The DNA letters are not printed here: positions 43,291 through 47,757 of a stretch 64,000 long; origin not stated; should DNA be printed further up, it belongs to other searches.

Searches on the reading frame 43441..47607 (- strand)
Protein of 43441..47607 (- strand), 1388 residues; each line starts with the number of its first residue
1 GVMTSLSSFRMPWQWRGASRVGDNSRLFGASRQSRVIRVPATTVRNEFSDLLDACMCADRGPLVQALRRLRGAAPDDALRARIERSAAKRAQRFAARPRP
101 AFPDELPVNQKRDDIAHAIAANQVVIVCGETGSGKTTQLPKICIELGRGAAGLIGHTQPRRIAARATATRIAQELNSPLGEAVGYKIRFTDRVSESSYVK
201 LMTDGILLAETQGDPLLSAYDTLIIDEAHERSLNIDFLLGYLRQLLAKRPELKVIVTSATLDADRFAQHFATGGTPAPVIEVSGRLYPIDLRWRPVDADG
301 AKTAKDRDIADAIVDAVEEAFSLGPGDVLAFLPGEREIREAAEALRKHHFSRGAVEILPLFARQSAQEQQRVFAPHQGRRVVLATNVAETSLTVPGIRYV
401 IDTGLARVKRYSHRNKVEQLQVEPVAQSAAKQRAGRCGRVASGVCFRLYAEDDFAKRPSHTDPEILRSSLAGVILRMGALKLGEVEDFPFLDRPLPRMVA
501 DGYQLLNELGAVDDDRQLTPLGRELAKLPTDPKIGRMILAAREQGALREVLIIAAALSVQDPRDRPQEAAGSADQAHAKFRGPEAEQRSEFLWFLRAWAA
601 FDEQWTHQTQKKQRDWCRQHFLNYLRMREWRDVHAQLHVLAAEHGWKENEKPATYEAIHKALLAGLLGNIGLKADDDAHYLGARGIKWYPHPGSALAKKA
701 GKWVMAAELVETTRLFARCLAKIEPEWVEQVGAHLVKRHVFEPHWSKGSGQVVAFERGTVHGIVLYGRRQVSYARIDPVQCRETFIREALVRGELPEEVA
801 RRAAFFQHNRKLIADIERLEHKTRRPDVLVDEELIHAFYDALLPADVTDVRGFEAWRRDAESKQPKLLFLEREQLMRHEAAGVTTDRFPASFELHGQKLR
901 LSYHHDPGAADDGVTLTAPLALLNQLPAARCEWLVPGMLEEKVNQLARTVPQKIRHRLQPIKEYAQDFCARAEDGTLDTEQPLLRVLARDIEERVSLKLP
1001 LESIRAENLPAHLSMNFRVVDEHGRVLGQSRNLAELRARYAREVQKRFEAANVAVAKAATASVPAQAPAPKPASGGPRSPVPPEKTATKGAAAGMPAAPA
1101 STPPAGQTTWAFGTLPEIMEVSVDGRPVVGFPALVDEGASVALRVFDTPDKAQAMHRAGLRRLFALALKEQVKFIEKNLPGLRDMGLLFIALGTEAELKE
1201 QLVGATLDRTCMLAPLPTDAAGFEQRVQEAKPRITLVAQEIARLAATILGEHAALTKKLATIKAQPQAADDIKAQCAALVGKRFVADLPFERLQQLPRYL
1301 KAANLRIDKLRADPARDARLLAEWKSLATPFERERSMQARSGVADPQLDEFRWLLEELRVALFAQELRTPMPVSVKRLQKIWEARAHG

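Call 80: search_protein_families(library=pfam, proteins=[window:43441-47607:-], max_evalue=1e-8)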
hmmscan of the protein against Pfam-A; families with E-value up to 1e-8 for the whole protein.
window:43441-47607:- (1388 aa): 4 families
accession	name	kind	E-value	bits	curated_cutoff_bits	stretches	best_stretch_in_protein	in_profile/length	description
PF11898.13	DUF3418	-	7.7e-199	662.6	25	1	749-1383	2-581/582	Domain of unknown function (DUF3418)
PF07717.22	OB_NTP_bind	-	2.3e-14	53.8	29.5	1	658-734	1-82/83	Oligonucleotide/oligosaccharide-binding (OB)-fold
PF00271.37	Helicase_C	-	1.1e-09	39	23.5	1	324-440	14-109/110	Helicase conserved C-terminal domain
PF21010.2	HA2_C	-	7.2e-09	36.5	21.3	0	531-589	1-48/77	Helicase associated domain (HA2), ratchet-like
